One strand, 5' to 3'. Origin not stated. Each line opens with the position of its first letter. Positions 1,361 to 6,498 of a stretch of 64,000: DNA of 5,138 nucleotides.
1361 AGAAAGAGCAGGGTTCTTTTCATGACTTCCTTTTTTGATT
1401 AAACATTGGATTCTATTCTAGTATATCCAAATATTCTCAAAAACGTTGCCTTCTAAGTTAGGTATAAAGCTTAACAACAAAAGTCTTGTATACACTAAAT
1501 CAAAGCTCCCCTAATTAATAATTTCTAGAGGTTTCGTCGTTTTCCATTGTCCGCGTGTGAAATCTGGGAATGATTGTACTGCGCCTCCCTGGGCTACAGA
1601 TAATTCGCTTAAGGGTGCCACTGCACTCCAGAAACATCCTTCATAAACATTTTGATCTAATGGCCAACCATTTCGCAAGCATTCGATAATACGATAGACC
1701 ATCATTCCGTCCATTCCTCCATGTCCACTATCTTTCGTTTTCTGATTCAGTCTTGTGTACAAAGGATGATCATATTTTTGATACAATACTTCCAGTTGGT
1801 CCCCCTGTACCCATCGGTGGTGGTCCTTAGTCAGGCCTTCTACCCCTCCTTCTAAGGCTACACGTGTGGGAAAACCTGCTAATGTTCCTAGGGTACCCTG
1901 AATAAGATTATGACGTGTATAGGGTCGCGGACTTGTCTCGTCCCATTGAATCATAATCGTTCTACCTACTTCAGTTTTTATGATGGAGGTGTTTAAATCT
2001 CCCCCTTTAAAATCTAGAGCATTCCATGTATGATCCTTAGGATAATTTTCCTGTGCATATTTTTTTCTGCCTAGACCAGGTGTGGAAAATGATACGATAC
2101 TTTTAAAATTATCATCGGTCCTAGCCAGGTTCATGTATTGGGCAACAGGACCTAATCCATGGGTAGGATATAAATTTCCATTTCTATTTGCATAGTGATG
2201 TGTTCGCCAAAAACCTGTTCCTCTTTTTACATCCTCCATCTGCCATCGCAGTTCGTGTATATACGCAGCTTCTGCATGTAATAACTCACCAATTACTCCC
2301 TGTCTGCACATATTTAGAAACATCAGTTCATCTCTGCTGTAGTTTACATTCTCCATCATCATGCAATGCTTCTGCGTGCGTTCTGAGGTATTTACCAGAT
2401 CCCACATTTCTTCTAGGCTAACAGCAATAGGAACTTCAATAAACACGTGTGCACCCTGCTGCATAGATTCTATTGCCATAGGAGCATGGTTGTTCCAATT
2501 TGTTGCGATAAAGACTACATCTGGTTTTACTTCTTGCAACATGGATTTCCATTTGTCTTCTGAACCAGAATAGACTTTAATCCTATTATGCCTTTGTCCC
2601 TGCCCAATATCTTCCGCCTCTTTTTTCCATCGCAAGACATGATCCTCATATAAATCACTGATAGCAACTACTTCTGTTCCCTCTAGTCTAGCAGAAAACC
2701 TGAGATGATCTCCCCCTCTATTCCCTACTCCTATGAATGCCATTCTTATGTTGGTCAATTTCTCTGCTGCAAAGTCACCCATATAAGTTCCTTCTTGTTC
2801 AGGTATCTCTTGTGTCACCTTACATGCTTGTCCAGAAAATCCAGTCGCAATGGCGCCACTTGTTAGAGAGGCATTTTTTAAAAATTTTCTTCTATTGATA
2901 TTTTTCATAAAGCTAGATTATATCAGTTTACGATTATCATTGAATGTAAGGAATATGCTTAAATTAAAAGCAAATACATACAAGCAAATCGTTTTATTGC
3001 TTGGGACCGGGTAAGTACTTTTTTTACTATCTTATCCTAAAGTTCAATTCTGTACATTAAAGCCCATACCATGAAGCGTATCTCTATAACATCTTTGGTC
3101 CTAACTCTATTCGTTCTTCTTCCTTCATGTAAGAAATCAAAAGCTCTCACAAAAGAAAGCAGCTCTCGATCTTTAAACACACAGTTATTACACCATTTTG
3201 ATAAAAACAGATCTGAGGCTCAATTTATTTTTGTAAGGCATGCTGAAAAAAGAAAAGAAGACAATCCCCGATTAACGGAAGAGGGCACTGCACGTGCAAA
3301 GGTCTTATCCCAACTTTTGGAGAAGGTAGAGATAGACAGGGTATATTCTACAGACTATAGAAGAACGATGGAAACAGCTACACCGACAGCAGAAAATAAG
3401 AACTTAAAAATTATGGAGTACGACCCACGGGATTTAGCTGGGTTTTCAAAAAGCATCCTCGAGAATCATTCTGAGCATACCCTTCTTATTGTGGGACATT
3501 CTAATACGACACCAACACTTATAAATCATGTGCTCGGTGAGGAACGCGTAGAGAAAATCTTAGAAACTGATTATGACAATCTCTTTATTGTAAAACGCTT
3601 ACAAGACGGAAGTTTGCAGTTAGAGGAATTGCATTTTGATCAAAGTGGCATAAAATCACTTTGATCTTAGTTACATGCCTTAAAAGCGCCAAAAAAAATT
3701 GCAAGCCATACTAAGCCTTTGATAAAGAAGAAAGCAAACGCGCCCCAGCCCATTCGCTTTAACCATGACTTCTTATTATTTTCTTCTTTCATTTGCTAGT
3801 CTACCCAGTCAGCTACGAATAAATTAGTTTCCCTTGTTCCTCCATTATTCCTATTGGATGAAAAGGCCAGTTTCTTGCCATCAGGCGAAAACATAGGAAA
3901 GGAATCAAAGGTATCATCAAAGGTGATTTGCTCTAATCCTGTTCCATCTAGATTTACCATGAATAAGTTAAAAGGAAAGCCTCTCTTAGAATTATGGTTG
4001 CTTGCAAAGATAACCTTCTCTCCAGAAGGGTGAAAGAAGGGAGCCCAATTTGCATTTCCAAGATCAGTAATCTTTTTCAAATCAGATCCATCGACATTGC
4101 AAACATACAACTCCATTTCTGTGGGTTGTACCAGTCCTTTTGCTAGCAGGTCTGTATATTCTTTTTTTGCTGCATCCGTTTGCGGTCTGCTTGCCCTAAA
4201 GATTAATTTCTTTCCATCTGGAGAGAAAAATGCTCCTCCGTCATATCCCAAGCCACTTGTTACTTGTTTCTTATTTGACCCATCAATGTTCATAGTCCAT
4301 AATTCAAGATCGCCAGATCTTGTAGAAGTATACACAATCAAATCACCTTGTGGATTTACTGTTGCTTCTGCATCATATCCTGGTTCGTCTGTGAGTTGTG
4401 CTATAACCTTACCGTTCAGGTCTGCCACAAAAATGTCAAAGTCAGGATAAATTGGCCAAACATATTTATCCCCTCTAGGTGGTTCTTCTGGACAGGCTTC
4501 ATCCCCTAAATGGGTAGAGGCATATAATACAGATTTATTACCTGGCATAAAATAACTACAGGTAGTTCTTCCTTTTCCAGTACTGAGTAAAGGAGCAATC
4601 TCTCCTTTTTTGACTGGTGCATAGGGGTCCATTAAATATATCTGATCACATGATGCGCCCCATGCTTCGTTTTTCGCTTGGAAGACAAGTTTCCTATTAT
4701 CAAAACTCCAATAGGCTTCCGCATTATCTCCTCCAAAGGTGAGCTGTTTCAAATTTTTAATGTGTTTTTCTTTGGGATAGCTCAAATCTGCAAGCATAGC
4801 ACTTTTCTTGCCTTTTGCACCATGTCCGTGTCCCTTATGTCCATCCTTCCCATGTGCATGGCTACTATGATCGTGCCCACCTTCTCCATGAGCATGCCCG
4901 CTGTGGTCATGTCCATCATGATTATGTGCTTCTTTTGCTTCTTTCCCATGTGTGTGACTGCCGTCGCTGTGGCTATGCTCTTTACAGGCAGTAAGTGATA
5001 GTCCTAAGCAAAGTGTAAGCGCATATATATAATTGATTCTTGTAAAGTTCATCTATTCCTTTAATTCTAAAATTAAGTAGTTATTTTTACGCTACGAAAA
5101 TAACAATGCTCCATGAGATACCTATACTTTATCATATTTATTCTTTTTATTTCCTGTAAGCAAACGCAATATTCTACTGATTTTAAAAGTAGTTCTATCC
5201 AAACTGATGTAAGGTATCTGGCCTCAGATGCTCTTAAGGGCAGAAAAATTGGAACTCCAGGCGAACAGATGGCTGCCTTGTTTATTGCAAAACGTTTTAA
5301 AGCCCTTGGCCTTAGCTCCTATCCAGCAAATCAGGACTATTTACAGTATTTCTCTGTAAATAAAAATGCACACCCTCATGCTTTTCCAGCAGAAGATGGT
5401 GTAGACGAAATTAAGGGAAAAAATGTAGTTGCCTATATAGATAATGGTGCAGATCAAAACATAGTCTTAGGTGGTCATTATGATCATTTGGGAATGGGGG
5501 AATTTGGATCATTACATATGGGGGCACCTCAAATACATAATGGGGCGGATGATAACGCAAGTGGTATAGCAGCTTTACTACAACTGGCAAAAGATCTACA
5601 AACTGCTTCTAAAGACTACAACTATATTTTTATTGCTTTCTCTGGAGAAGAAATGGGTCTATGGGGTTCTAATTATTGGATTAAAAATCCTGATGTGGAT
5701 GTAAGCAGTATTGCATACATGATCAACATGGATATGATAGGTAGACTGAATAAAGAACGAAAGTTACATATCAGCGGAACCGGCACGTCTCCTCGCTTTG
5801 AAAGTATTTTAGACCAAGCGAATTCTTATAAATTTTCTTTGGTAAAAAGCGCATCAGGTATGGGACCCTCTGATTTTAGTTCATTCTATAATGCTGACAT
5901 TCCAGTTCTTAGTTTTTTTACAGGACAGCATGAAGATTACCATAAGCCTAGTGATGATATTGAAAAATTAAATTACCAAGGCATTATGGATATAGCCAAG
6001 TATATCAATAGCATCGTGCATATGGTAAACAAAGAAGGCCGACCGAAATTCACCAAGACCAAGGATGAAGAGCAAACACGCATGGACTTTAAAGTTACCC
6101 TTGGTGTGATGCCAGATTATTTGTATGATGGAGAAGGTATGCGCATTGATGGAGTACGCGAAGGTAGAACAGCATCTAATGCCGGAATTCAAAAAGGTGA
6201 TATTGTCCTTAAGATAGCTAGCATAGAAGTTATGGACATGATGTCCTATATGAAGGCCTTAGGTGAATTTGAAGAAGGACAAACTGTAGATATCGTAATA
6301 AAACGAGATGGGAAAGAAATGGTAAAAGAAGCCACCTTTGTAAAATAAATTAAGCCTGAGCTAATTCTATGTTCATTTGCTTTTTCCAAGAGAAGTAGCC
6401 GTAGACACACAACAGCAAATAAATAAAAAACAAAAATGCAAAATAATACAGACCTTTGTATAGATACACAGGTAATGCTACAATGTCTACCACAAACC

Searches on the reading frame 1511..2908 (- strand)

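Call 68: search_protein_families(library=pfam, proteins=[window:1511-2908:-], max_evalue=0.00001)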
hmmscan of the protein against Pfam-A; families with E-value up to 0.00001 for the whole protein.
window:1511-2908:- (465 aa): 2 families
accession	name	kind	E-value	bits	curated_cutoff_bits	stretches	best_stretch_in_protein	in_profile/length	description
PF21252.2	Glyco_hydro_109_C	-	2.3e-56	190.5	27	1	195-368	1-186/187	Glycosyl hydrolase 109, C-terminal domain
PF01408.29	GFO_IDH_MocA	-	1.7e-15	58.2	24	1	54-184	1-118/120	Oxidoreductase family, NAD-binding Rossmann fold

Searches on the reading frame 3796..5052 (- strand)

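Call 68: search_protein_families(library=pfam, proteins=[window:3796-5052:-], max_evalue=0.00001)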
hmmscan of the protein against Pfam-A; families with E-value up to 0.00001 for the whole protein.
window:3796-5052:- (418 aa): 1 family
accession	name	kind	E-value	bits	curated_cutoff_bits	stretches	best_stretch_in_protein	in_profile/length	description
PF07676.18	PD40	-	5.7e-28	96.7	20.9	2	382-412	10-37/38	WD40-like Beta Propeller Repeat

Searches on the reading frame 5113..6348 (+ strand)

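Call 68: search_protein_families(library=pfam, proteins=[window:5113-6348:+], max_evalue=0.00001)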
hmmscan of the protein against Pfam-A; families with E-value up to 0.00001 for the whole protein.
window:5113-6348:+ (411 aa): 4 families
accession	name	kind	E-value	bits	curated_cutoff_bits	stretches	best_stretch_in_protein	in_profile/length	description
PF04389.22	Peptidase_M28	-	7.5e-41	140.4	21.3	1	104-298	1-189/193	Peptidase family M28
PF13180.12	PDZ_2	-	1.2e-07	32.4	27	1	337-402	10-73/80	PDZ domain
PF16254.10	DUF4910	-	1.2e-06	27.9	26.6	1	145-307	83-246/247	Domain of unknown function (DUF4910)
PF01546.33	Peptidase_M20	-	2.6e-06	27.9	24.6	0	144-302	32-201/206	Peptidase family M20/M25/M40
